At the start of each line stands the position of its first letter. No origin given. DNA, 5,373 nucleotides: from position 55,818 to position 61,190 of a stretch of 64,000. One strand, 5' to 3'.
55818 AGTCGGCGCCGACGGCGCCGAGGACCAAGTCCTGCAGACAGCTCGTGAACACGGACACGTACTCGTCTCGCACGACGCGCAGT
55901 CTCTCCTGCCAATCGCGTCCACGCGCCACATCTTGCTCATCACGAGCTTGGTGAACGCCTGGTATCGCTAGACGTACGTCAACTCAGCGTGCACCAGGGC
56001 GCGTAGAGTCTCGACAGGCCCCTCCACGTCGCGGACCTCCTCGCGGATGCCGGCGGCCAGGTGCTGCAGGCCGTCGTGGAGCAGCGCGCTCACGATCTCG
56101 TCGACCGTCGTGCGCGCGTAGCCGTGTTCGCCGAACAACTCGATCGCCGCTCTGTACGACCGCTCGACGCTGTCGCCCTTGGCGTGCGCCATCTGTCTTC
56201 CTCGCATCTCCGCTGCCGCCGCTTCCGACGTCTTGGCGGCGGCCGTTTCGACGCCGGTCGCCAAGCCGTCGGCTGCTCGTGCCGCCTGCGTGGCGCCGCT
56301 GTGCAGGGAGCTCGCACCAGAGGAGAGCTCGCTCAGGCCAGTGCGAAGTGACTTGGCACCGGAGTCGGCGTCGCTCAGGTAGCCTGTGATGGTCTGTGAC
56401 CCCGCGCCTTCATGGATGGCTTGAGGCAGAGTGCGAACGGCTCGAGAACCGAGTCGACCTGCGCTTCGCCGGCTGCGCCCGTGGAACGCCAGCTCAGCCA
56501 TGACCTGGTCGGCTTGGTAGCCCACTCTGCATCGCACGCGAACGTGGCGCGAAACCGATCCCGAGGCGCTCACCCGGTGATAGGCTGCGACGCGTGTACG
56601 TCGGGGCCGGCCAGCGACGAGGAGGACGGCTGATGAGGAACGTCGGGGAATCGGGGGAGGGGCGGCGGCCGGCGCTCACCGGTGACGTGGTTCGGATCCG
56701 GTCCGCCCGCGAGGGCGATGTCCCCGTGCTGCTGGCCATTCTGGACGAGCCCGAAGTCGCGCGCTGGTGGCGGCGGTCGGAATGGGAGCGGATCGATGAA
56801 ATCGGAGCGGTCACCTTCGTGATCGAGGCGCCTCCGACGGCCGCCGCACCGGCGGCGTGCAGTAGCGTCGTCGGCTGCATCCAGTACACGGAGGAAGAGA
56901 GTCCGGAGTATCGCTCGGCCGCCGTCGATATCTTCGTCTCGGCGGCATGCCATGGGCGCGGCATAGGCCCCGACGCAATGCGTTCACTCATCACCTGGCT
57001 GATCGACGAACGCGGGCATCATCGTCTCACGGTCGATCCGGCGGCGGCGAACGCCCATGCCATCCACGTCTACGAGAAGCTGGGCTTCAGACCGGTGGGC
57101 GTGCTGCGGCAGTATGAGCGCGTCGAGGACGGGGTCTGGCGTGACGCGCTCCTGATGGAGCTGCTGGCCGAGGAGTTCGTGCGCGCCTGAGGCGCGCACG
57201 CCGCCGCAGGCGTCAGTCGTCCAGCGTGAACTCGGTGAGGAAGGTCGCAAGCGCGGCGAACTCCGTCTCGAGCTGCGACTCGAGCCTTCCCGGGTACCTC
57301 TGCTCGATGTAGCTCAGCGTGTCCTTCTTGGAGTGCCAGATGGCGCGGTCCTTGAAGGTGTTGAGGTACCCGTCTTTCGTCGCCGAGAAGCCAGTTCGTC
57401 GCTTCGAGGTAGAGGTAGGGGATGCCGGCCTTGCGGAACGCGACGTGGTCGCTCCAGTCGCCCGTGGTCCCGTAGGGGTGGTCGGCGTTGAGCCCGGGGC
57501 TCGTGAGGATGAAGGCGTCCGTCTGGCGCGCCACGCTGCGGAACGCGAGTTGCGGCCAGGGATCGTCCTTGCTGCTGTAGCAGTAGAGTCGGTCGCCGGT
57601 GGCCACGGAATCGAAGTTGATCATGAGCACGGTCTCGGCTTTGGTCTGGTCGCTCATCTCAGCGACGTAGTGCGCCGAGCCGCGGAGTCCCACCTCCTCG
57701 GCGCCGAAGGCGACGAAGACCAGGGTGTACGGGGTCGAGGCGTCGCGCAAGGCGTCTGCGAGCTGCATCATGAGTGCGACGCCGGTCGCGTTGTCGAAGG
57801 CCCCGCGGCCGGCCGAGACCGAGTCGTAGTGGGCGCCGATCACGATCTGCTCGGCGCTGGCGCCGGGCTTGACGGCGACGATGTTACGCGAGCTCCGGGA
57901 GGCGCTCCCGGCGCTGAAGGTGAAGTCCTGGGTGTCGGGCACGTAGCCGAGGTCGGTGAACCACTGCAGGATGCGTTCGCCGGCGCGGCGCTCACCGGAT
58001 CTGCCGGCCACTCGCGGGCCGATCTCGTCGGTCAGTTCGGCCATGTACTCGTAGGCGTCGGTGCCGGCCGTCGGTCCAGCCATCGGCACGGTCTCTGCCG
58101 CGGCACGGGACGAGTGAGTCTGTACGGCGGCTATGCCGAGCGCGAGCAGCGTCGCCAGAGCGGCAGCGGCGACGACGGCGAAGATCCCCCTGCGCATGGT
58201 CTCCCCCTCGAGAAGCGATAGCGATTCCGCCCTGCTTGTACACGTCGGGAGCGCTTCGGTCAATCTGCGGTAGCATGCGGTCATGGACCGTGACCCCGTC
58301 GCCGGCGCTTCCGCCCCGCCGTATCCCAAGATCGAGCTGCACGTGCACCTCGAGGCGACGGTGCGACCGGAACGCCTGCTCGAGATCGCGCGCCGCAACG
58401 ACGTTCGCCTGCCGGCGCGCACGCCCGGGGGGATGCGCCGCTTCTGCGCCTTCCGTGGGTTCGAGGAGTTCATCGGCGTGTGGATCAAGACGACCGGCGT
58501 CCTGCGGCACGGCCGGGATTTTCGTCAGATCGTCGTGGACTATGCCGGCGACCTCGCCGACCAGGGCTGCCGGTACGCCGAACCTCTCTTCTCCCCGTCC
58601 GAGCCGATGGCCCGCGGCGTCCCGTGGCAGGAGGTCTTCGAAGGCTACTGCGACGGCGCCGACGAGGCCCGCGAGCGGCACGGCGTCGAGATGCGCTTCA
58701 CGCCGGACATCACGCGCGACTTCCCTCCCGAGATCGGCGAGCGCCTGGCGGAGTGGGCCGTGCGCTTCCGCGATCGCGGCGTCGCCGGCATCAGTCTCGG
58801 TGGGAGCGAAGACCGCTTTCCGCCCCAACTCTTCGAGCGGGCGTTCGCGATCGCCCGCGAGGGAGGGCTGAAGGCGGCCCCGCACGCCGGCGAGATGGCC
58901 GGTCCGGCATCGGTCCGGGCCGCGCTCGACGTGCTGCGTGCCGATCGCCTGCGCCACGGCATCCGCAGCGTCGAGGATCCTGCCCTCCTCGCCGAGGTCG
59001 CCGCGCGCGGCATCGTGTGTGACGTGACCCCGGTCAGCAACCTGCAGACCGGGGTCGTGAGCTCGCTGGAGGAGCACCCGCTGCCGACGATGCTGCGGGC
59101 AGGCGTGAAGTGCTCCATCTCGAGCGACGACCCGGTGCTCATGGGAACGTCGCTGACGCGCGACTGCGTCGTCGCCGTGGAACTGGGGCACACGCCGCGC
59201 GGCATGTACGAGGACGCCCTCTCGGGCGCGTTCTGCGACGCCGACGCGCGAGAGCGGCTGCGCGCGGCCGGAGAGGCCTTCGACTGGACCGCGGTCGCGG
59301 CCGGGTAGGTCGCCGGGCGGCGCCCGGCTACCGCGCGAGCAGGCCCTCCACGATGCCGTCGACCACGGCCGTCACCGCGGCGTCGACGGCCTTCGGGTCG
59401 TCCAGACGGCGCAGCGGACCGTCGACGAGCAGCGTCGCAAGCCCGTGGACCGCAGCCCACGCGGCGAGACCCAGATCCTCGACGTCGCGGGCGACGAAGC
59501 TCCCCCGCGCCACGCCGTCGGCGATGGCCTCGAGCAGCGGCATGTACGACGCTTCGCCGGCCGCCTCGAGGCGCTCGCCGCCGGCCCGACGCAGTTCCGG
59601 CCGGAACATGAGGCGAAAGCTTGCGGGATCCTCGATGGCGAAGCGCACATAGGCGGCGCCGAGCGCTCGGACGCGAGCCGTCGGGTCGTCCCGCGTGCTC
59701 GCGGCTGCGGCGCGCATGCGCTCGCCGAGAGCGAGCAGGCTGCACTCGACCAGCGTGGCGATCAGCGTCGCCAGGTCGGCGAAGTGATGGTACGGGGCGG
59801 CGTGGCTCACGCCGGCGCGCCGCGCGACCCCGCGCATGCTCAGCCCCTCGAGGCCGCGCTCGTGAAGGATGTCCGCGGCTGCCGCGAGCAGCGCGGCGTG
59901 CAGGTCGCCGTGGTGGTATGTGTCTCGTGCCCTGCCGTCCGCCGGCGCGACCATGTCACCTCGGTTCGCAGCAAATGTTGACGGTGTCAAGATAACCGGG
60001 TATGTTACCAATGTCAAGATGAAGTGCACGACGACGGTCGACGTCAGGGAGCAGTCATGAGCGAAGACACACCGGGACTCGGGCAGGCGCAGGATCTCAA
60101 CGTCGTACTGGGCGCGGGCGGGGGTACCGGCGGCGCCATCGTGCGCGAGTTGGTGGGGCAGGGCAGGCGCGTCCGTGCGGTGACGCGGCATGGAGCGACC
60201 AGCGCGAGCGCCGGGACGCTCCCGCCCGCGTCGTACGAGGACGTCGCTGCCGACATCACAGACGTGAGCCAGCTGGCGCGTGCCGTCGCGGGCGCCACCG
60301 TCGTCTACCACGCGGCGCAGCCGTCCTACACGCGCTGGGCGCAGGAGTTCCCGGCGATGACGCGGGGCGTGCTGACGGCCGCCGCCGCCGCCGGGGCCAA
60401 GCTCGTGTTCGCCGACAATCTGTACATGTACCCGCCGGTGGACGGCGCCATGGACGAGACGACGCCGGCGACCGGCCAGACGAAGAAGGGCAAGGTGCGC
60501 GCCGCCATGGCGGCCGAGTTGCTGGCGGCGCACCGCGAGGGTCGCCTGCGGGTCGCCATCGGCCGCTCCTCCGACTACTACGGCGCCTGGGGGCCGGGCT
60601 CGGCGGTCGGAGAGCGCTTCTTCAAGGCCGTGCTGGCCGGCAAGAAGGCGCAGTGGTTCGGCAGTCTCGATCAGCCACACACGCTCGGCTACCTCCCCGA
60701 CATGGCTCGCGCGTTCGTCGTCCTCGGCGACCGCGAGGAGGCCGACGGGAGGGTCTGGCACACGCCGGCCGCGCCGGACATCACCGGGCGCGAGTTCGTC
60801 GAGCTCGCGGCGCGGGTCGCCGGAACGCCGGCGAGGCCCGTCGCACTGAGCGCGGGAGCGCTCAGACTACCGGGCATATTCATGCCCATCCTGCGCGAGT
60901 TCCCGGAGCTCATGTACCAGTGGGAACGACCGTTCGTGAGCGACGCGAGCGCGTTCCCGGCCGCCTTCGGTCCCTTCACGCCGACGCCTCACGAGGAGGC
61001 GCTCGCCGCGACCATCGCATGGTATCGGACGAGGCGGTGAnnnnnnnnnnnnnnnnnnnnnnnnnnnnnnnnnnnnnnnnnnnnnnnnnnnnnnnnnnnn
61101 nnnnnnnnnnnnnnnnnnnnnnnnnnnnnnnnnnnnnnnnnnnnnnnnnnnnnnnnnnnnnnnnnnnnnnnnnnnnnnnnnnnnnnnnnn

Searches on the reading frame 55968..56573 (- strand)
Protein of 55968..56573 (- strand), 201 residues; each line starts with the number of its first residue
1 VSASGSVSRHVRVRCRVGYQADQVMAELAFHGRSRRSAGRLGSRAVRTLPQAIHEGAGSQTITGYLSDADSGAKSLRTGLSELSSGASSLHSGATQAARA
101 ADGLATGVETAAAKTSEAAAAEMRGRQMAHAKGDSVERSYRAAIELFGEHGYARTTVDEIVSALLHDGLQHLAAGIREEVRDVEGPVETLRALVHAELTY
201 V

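Call 32: search_protein_families(library=pfam, proteins=[window:55968-56573:-], max_evalue=0.0001)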
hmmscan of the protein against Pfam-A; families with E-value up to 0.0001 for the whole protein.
window:55968-56573:- (201 aa): 1 family
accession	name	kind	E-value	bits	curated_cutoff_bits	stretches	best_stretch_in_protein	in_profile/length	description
PF00440.29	TetR_N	-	6.9e-06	26.2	24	1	141-163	3-25/47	Bacterial regulatory proteins, tetR family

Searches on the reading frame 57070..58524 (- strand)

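Call 24: search_protein_families(library=pfam, proteins=[window:57070-58524:-], max_evalue=0.0001)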
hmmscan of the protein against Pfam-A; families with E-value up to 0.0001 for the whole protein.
window:57070-58524:- (484 aa): 3 families
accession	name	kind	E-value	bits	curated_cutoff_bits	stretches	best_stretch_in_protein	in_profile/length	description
PF04389.22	Peptidase_M28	-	7.5e-32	111.1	21.3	1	214-376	1-161/193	Peptidase family M28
PF05343.19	Peptidase_M42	-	2e-08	34.1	23.2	1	242-290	132-180/292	M42 glutamyl aminopeptidase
PF01546.33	Peptidase_M20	-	1.7e-07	31.8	24.6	1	238-302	29-96/206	Peptidase family M20/M25/M40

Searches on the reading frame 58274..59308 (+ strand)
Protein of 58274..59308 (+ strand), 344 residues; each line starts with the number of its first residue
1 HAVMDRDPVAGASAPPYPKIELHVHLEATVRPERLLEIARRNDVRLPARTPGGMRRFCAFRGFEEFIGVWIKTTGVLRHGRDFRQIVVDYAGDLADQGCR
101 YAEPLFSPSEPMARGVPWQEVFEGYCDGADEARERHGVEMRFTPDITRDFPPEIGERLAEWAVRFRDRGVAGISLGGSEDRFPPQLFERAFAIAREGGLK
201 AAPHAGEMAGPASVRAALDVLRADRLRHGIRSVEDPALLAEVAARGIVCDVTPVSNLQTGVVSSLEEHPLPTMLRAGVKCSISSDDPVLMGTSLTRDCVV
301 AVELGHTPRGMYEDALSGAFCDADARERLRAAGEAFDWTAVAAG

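Call 24: search_protein_families(library=pfam, proteins=[window:58274-59308:+], max_evalue=0.0001)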
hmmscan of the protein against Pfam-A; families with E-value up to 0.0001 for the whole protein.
window:58274-59308:+ (344 aa): 1 family
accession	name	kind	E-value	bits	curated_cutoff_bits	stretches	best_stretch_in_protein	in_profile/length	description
PF00962.28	A_deaminase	-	2e-78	264.3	27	1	18-330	1-324/330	Adenosine deaminase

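Call 46: search_protein_families(library=ncbifam, proteins=[window:58274-59308:+], max_evalue=0.00001)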
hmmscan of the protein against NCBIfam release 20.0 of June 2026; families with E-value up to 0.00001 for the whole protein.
window:58274-59308:+ (344 aa): 10 families
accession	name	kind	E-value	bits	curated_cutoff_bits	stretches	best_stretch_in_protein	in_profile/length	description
TIGR01430.1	aden_deam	equivalog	7.6e-76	255.2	216.55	1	18-329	2-319/323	adenosine deaminase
NF006848.0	PRK09358.1-3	equivalog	5.5e-71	239.5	426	1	18-331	5-321/325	adenosine deaminase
NF006850.0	PRK09358.1-6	equivalog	9.1e-63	212.1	419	1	17-298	8-288/334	adenosine deaminase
NF006854.0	PRK09358.3-1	equivalog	2.8e-60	204.2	530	1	17-337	14-338/344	adenosine deaminase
NF006849.0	PRK09358.1-5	equivalog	7.1e-51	173.3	494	1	17-303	12-303/350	adenosine deaminase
NF006847.0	PRK09358.1-2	equivalog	6e-47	160.2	412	1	17-330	13-349/364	adenosine deaminase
NF006846.0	PRK09358.1-1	equivalog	3e-42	144.9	459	1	18-326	7-323/333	adenosine deaminase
NF006859.0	PRK09358.3-6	equivalog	7.9e-17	61.4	549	1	190-293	170-273/299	adenosine deaminase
NF006856.0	PRK09358.3-3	equivalog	9.2e-15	54.6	510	1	183-296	174-287/316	adenosine deaminase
TIGR01431.1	adm_rel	subfamily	1.6e-07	30.6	315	1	220-294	346-421/479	adenosine deaminase-related growth factor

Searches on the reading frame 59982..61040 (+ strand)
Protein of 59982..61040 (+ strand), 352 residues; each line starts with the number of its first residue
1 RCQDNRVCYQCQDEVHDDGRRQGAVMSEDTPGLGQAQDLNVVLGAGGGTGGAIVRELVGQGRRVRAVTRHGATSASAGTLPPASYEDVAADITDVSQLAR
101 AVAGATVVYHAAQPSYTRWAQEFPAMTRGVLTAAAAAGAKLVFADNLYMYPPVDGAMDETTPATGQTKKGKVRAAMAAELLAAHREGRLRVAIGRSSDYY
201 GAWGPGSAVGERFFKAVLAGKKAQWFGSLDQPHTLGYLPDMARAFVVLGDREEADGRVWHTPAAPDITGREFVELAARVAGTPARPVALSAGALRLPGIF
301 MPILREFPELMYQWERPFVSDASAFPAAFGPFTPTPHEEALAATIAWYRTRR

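Call 24: search_protein_families(library=pfam, proteins=[window:59982-61040:+], max_evalue=0.0001)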
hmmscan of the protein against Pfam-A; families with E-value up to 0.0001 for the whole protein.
window:59982-61040:+ (352 aa): 3 families
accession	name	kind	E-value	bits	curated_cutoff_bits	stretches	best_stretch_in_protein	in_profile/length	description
PF01370.27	Epimerase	-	4e-18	66.1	20.9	1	41-253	2-229/240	NAD dependent epimerase/dehydratase family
PF13460.12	NAD_binding_10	-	3.7e-11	43.6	27.2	1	44-162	1-114/184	NAD(P)H-binding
PF05368.20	NmrA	-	5.8e-08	33.1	27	1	41-138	6-98/298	NmrA-like family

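Call 46: search_protein_families(library=ncbifam, proteins=[window:59982-61040:+], max_evalue=0.00001)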
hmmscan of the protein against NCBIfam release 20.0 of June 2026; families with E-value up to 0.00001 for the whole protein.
window:59982-61040:+ (352 aa): 2 families
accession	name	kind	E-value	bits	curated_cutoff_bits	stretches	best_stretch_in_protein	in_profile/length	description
TIGR03466.1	HpnA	hypoth_equivalog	1.3e-11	43.9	367.65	1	41-174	4-148/327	hopanoid-associated sugar epimerase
TIGR04180.1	EDH_00030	hypoth_equivalog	2.2e-07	30.2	475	1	41-281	2-257/297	NAD-dependent 4,6-dehydratase LegB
